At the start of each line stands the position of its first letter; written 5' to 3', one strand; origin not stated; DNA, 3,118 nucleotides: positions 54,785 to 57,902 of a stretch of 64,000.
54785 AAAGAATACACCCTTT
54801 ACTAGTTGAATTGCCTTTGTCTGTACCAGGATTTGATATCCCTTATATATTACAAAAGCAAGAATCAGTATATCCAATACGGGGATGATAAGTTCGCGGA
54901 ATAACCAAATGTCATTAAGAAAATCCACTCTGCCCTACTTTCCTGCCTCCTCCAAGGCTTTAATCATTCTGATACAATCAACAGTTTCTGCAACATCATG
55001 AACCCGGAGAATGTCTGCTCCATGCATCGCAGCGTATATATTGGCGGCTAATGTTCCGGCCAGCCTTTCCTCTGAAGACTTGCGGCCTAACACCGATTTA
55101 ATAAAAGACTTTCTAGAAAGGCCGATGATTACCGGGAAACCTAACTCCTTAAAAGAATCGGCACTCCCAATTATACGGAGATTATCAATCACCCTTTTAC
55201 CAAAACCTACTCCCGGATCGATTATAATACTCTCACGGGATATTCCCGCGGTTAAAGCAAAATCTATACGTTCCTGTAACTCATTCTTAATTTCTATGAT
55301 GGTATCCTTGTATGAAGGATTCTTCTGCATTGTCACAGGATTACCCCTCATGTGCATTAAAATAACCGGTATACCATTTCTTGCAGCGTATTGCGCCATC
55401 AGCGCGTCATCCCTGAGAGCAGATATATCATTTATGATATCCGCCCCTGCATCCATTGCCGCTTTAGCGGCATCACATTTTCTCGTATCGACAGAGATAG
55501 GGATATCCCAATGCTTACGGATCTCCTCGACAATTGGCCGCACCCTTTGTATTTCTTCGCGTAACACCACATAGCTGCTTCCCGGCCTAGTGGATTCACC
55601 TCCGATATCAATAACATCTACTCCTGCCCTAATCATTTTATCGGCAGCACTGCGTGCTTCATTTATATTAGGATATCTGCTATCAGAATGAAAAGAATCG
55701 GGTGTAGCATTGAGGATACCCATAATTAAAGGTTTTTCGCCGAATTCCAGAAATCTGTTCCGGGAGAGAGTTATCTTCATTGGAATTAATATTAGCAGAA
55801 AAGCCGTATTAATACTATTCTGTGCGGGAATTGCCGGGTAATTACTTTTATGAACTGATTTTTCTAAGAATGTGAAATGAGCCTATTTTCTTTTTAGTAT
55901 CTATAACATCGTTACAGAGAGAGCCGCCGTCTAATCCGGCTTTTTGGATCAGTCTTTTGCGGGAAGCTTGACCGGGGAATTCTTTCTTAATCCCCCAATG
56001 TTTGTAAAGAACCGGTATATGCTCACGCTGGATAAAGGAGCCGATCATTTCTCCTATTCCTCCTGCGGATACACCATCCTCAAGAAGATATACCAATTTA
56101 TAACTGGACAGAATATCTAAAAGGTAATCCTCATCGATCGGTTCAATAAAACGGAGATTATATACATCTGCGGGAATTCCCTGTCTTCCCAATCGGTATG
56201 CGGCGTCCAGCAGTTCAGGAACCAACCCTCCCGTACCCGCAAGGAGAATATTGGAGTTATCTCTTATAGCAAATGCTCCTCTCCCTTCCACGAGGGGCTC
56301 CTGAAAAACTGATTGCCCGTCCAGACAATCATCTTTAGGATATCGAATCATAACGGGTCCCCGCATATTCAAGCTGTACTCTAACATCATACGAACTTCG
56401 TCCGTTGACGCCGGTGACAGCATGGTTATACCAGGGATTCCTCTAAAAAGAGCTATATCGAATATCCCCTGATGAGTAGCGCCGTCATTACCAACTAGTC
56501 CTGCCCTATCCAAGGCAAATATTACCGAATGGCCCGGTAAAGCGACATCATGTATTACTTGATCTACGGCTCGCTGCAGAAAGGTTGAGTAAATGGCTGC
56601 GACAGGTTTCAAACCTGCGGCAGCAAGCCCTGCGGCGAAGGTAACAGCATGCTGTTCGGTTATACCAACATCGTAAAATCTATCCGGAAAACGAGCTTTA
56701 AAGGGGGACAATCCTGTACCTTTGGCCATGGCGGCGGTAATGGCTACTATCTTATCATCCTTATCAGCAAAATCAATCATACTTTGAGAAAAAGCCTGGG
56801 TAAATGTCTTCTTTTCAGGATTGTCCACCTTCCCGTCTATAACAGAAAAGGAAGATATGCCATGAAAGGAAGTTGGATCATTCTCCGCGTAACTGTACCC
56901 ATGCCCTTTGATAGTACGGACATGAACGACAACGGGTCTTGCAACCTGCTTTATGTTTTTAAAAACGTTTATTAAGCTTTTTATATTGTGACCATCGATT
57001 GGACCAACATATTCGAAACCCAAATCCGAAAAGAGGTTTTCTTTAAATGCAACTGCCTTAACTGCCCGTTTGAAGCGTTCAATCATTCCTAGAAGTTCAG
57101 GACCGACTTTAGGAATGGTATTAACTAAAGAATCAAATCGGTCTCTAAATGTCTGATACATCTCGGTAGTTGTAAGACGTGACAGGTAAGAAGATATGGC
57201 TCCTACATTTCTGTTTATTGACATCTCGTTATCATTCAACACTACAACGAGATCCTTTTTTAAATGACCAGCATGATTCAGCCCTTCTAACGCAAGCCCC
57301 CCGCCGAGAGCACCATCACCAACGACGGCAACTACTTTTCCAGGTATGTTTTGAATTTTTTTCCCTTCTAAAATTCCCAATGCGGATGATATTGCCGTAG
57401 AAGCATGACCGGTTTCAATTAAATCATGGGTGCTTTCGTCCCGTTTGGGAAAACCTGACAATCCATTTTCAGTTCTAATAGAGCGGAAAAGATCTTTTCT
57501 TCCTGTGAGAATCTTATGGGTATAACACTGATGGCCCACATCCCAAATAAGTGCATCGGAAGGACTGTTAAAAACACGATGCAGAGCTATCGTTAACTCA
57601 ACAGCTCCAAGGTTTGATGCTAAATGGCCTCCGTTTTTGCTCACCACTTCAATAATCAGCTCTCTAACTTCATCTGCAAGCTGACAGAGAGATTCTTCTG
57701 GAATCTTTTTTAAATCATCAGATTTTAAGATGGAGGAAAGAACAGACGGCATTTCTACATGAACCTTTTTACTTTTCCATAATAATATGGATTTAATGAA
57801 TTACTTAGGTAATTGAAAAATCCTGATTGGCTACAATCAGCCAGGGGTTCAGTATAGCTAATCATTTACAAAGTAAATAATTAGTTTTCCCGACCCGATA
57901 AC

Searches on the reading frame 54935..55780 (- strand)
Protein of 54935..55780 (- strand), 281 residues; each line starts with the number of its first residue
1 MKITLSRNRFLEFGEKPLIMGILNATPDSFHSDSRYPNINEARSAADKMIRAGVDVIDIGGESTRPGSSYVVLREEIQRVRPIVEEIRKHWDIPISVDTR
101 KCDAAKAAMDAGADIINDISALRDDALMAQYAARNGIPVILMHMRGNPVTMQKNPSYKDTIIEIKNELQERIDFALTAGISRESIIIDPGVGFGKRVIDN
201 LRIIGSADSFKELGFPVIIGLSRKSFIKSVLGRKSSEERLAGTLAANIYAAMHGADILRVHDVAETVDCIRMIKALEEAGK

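Call 5: search_protein_families(library=pfam, proteins=[window:54935-55780:-])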
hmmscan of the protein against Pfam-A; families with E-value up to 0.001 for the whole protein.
window:54935-55780:- (281 aa): 1 family
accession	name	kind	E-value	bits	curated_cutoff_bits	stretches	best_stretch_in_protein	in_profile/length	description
PF00809.28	Pterin_bind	-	2.5e-77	260.3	25.5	1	20-261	1-244/244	Pterin binding enzyme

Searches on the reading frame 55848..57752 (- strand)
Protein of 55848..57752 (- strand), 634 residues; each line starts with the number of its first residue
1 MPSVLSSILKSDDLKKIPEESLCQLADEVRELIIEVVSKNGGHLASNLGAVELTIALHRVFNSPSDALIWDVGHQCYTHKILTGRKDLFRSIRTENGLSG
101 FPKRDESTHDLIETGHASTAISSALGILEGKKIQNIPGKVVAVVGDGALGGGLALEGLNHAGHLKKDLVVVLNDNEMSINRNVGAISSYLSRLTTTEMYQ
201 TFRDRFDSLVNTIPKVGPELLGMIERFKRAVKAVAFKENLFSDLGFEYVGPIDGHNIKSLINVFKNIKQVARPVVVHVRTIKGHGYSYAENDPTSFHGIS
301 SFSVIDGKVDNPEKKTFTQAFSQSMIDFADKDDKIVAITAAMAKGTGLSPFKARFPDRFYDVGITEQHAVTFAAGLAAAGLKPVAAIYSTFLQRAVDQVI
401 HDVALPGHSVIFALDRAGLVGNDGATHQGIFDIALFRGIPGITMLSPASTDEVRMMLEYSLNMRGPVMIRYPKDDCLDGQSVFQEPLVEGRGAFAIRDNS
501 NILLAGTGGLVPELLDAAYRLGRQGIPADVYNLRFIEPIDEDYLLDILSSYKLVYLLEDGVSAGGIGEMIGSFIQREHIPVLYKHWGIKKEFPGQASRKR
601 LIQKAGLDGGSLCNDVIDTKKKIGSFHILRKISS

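Call 5: search_protein_families(library=pfam, proteins=[window:55848-57752:-])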
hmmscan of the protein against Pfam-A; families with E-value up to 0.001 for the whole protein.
window:55848-57752:- (634 aa): 4 families
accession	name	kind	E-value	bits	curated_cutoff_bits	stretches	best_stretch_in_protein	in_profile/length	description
PF13292.11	DXP_synthase_N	-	1e-116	389.5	21.2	1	5-280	1-274/274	1-deoxy-D-xylulose-5-phosphate synthase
PF02779.29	Transket_pyr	-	1e-42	146.2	27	1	314-474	2-170/174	Transketolase, pyrimidine binding domain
PF02780.25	Transketolase_C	-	5.1e-18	65.6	25.9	1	496-608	6-120/124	Transketolase, C-terminal domain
PF00456.26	Transketolase_N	-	9e-07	28.6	22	0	139-184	146-192/334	Transketolase, thiamine diphosphate binding domain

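Call 11: find_related_loci(query=window:55848-57752:-, collection=genome_contigs, flank=4000)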
Query window:55848-57752:- (634 aa) in genome_contigs; peptide patterns used: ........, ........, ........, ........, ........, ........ (x = any residue, [..] = any of these).
600 stretches matched a pattern (row limit reached: there are more); 593 encode a relative of the query (tblastn E <= 1e-3); the best 80 are kept; 80 distinct loci.
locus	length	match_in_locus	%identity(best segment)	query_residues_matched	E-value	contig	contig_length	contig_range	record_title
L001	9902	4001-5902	71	1-634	0e+0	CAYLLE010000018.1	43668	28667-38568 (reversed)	MAG TPA_asm: uncultured Spirochaetales bacterium isolate SRP252850_co1_158 genome assembly, contig: NODE_1288_length_436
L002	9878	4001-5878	52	4-631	0e+0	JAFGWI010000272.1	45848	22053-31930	MAG: Spirochaetales bacterium isolate ZodW_Metabat.242 k87_19995874, whole genome shotgun sequence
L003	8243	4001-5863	54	4-616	0e+0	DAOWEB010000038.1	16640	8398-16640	MAG TPA_asm: Spirochaetaceae bacterium isolate CSMAG_1928 CSMAG_1928_k141_4013389_length_16640_cov_10.2271, whole genome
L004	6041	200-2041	54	3-616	0e+0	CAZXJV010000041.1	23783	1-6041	MAG TPA_asm: uncultured Treponema sp. isolate SRP241326_co1_322 genome assembly, contig: NODE_3189_length_23783_cov_5.34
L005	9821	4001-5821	55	3-609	0e+0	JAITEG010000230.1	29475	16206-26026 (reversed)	MAG: Spirochaetaceae bacterium isolate Nm470_bin44 k119_3282092, whole genome shotgun sequence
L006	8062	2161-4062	55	2-625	0e+0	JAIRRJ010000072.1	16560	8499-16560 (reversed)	MAG: Treponema sp. isolate Crp329_bin9 k119_1556229, whole genome shotgun sequence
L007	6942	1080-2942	53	3-617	0e+0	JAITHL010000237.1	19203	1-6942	MAG: Treponema sp. isolate Pc512_bin78 k119_2095129, whole genome shotgun sequence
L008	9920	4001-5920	52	4-618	0e+0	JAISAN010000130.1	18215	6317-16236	MAG: Treponema sp. isolate Gx481_bin158 k119_3639332, whole genome shotgun sequence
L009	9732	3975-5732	55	4-568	0e+0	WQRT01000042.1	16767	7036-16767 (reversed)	MAG: Treponema sp. isolate Co191P1bin45 JGI24694J35173_10002097, whole genome shotgun sequence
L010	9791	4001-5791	54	3-599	0e+0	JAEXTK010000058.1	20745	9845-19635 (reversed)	MAG: Spirochaetes bacterium isolate OH_HBrB_349 k127_215384, whole genome shotgun sequence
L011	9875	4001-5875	52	3-616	0e+0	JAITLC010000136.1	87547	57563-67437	MAG: Treponema sp. isolate Pcl387_bin87 k119_2032775, whole genome shotgun sequence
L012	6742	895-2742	53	3-617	0e+0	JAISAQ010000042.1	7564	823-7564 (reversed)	MAG: Treponema sp. isolate Gx481_bin162 k119_3199127, whole genome shotgun sequence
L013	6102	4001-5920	51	4-616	0e+0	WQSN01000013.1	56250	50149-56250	MAG: Treponema sp. isolate Co191P3bin12 JGI24695J34938_10000203, whole genome shotgun sequence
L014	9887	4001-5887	51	4-619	0e+0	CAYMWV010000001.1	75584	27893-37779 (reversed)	MAG TPA_asm: uncultured Sediminispirochaeta sp. isolate binchicken_co8_328 genome assembly, contig: NODE_186_length_7558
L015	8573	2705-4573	50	3-624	0e+0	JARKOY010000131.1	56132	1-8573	MAG: Spirochaetia bacterium isolate D159_maxbin.008_sub k141_11268, whole genome shotgun sequence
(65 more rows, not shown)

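Call 16: search_protein_families(library=ncbifam, proteins=[L001:3831-3923:+], max_evalue=10)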
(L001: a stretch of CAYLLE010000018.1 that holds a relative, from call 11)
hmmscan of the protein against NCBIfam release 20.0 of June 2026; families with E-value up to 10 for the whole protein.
L001:3831-3923:+ (31 aa): 0 families

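Call 17: search_protein_families(library=pfam, proteins=[L001:3831-3923:+], max_evalue=10)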
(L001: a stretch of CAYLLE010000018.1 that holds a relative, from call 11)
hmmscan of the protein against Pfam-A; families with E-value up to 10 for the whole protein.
L001:3831-3923:+ (31 aa): 0 families

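Call 22: find_related_loci(query=window:55848-57752:-, collection=metagenome_contigs, flank=3500)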
Query window:55848-57752:- (634 aa) in metagenome_contigs; peptide patterns used: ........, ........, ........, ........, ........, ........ (x = any residue, [..] = any of these).
600 stretches matched a pattern (row limit reached: there are more); 588 encode a relative of the query (tblastn E <= 1e-3); the best 80 are kept; 80 distinct loci.
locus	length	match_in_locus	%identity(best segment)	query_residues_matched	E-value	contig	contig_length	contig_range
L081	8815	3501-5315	58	4-608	0e+0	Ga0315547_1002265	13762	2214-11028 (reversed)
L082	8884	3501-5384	54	3-630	0e+0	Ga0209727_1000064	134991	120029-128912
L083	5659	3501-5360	56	3-613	0e+0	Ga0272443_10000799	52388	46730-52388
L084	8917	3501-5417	53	4-616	0e+0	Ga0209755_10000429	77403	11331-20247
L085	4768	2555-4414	54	4-617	0e+0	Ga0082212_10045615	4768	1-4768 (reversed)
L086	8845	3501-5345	53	2-609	0e+0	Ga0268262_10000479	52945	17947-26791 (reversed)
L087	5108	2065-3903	53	4-616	0e+0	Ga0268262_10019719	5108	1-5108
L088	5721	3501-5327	53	1-609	0e+0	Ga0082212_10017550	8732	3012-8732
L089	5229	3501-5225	54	3-573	0e+0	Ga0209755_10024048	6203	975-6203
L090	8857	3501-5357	52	5-616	0e+0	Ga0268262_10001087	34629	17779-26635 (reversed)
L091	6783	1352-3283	50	3-609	0e+0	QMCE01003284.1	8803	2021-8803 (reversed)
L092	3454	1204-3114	52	4-612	0e+0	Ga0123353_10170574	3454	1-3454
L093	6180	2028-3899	52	3-617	0e+0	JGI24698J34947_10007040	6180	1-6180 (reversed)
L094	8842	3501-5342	51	4-616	0e+0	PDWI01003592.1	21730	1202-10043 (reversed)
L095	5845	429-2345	51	3-626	0e+0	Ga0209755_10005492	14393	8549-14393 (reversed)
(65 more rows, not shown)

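Call 23: find_encoding_contigs(protein=window:55848-57752:-, flank=3000, max_places=10)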
Protein window:55848-57752:- (634 aa): 3 contigs read that carry it; 3 places shown.
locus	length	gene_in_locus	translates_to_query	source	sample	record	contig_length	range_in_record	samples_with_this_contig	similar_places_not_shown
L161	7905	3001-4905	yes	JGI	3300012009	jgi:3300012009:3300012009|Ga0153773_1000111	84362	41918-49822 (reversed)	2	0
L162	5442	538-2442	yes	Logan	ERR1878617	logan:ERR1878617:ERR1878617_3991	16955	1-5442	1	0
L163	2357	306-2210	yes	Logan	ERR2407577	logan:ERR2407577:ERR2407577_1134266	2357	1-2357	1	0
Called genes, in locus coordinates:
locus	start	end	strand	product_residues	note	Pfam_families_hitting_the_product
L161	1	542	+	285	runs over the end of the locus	PF03755:YicC-like_N, PF08340:YicC-like_C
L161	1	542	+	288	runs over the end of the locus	PF03755:YicC-like_N, PF08340:YicC-like_C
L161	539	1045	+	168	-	PF13189:Cytidylate_kin2, PF13207:AAA_17 (faint), PF13238:AAA_18, PF02224:Cytidylate_kin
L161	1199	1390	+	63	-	PF01192:RNA_pol_Rpb6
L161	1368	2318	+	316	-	PF01715:IPPT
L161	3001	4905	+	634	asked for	PF13292:DXP_synthase_N, PF00456:Transketolase_N (faint), PF02779:Transket_pyr, PF02780:Transketolase_C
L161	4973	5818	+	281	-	PF00809:Pterin_bind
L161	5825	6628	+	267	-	PF19293:CdaA_N (weak), PF02457:DAC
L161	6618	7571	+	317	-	PF07949:YbbR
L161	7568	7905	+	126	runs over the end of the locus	PF01648:ACPS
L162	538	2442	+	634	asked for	PF13292:DXP_synthase_N, PF00456:Transketolase_N (faint), PF02779:Transket_pyr, PF02780:Transketolase_C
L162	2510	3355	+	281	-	PF00809:Pterin_bind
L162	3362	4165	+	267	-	PF19293:CdaA_N (weak), PF02457:DAC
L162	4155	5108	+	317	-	PF07949:YbbR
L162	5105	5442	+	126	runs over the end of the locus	PF01648:ACPS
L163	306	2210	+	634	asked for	PF13292:DXP_synthase_N, PF00456:Transketolase_N (faint), PF02779:Transket_pyr, PF02780:Transketolase_C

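Call 24: find_homologous_proteins(query=window:55848-57752:-, max_evalue=1e-100)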
Query window:55848-57752:- (634 aa): 7999 proteins with E <= 1e-100 among 8000 candidates; the best 120 are listed.
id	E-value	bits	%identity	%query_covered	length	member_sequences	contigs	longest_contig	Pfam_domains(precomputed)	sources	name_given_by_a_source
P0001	0.0e+0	1420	100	100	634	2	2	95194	PF13292.12,PF02780.26,PF02779.30,PF00456.27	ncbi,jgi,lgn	jgi:1-deoxy-D-xylulose-5-phosphate synthase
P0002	0.0e+0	1077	73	100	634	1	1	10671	PF13292.12,PF02780.26,PF02779.30,PF00456.27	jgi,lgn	jgi:1-deoxy-D-xylulose-5-phosphate synthase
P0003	8.4e-253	858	60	98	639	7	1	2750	PF13292.12,PF02780.26,PF02779.30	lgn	-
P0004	3.5e-243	827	59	97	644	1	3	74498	PF13292.12,PF02780.26,PF02779.30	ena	-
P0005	9.6e-241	818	57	97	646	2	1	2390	PF13292.12,PF02780.26,PF02779.30,PF00456.27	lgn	-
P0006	1.8e-240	818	58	98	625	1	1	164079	PF13292.12,PF02780.26,PF02779.30,PF00456.27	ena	-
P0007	1.2e-239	815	59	97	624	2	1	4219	PF13292.12,PF02780.26,PF02779.30,PF00456.27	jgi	jgi:1-deoxy-D-xylulose-5-phosphate synthase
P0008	1.9e-239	814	59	98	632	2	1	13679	PF13292.12,PF02780.26,PF02779.30,PF00456.27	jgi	jgi:1-deoxy-D-xylulose-5-phosphate synthase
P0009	2.5e-239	814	58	97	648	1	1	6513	PF02775.27,PF13292.12,PF02780.26,PF02779.30,PF00456.27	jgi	jgi:1-deoxy-D-xylulose-5-phosphate synthase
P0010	4.6e-239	813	58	99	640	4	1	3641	PF13292.12,PF02780.26,PF02779.30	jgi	-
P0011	7.9e-239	812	59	96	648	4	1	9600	PF13292.12,PF02780.26,PF02779.30,PF00456.27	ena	-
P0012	1.8e-238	811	59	98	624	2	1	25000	PF13292.12,PF02780.26,PF02779.30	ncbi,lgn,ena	-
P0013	3.7e-238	810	57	100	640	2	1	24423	PF13292.12,PF02780.26,PF02779.30,PF00456.27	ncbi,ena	-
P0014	1.3e-237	808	56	100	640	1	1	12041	PF13292.12,PF02780.26,PF02779.30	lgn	-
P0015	1.5e-237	808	56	100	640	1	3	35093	PF13292.12,PF02780.26,PF02779.30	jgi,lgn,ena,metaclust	metaclust:\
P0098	8.6e-224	762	78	67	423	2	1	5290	PF13292.12,PF02779.30,PF00456.27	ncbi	ncbi:MAG: 1-deoxy-D-xylulose-5-phosphate synthase, partial [Spirochaetia bacterium]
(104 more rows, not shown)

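Call 25: find_encoding_contigs(protein=P0002, flank=3000, max_places=4)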
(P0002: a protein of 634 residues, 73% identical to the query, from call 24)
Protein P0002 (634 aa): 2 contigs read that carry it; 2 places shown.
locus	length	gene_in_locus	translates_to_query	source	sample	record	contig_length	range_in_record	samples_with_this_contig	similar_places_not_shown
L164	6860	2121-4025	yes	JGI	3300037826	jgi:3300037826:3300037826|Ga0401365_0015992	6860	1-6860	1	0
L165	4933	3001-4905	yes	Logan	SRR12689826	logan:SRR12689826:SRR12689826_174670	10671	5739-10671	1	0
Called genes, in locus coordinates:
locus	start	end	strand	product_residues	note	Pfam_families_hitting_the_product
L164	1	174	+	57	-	?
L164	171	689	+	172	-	PF13189:Cytidylate_kin2, PF13238:AAA_18, PF02224:Cytidylate_kin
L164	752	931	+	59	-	PF01192:RNA_pol_Rpb6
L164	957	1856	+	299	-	PF01715:IPPT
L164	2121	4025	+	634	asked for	PF13292:DXP_synthase_N, PF00456:Transketolase_N (faint), PF02779:Transket_pyr, PF02780:Transketolase_C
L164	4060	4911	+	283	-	PF00809:Pterin_bind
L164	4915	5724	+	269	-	PF19293:CdaA_N (faint), PF02457:DAC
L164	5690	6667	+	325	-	PF07949:YbbR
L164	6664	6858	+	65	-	?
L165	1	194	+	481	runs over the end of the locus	PF01225:Mur_ligase, PF08245:Mur_ligase_M, PF02875:Mur_ligase_C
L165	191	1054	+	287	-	PF03755:YicC-like_N, PF08340:YicC-like_C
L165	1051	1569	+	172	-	PF13189:Cytidylate_kin2, PF13238:AAA_18, PF02224:Cytidylate_kin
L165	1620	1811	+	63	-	PF01192:RNA_pol_Rpb6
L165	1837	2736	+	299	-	PF01715:IPPT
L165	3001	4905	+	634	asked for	PF13292:DXP_synthase_N, PF00456:Transketolase_N (faint), PF02779:Transket_pyr, PF02780:Transketolase_C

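Call 26: find_encoding_contigs(protein=P0098, flank=3000, max_places=4)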
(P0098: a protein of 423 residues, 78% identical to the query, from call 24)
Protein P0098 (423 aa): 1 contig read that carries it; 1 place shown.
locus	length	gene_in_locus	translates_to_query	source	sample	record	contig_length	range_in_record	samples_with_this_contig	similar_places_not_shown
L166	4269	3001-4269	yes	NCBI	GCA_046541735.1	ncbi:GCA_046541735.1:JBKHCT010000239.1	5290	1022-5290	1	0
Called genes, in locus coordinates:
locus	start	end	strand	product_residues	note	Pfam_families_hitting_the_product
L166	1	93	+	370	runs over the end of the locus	PF08245:Mur_ligase_M, PF02875:Mur_ligase_C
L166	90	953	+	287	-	PF03755:YicC-like_N, PF08340:YicC-like_C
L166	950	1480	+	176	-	PF13189:Cytidylate_kin2, PF13238:AAA_18, PF02224:Cytidylate_kin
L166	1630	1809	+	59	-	PF01192:RNA_pol_Rpb6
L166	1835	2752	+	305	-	PF01715:IPPT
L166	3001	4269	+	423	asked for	PF13292:DXP_synthase_N, PF00456:Transketolase_N (faint), PF02779:Transket_pyr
